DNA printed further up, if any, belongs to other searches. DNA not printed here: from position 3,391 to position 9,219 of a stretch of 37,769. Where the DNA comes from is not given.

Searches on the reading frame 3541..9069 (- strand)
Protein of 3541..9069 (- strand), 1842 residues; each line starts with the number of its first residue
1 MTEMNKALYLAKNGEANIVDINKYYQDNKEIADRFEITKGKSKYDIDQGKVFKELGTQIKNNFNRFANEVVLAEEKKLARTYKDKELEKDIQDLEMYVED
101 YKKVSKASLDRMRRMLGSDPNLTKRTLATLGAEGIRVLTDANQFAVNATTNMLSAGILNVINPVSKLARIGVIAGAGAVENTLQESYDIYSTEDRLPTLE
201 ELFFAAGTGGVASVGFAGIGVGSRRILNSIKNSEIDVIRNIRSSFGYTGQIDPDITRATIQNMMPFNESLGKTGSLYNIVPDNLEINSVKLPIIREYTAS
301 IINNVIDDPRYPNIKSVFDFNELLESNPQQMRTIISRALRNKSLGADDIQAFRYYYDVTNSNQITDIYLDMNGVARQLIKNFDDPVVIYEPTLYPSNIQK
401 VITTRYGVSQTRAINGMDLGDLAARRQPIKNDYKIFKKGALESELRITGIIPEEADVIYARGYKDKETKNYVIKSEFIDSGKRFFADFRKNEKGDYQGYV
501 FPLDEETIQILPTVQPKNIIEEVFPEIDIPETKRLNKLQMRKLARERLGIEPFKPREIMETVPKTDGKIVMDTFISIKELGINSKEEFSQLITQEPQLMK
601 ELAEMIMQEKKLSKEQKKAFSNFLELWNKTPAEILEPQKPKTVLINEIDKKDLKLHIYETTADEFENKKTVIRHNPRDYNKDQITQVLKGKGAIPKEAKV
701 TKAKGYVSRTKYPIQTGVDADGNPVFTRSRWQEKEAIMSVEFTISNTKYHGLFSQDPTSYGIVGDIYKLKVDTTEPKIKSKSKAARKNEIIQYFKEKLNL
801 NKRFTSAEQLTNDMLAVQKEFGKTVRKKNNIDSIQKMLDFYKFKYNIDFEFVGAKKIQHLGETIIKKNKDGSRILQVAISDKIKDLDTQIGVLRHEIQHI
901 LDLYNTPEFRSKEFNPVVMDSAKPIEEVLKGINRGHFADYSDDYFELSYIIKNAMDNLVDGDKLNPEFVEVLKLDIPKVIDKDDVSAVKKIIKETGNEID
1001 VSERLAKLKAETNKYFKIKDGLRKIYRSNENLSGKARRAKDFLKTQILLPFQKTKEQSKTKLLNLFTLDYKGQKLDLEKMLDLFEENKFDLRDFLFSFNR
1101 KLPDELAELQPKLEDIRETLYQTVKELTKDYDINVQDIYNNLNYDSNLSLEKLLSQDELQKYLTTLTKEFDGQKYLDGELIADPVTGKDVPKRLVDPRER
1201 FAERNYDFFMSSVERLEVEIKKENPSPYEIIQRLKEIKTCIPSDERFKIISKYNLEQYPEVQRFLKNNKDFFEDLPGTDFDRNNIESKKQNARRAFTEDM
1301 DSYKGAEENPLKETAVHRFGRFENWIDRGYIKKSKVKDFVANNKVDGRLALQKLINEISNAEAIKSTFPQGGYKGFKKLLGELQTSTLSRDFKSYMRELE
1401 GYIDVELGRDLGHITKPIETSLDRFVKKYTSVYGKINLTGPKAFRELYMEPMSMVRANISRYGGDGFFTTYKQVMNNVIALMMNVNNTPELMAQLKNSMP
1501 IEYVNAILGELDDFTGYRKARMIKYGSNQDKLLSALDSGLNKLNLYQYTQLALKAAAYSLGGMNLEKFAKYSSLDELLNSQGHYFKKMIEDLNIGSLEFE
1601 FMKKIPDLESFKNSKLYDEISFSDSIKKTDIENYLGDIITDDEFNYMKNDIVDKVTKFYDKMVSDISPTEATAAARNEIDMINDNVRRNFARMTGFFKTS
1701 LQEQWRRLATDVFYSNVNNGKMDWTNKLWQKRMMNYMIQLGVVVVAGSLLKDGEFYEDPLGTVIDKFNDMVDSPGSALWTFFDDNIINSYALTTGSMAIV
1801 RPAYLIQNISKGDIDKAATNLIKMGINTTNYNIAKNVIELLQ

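Call 12: search_protein_families(library=pfam, proteins=[window:3541-9069:-], max_evalue=0.01)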
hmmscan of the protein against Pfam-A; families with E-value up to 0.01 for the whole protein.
window:3541-9069:- (1842 aa): 1 family
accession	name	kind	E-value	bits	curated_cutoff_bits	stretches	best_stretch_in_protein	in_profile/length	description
PF06972.17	GIP1_N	-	0.0029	18.2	26.4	0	1117-1160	6-49/60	GBF-interacting protein 1 N-terminal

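Call 59: search_protein_families(library=phrogs, proteins=[window:3541-9069:-], max_evalue=0.001)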
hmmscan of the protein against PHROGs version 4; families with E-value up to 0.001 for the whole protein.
window:3541-9069:- (1842 aa): 0 families
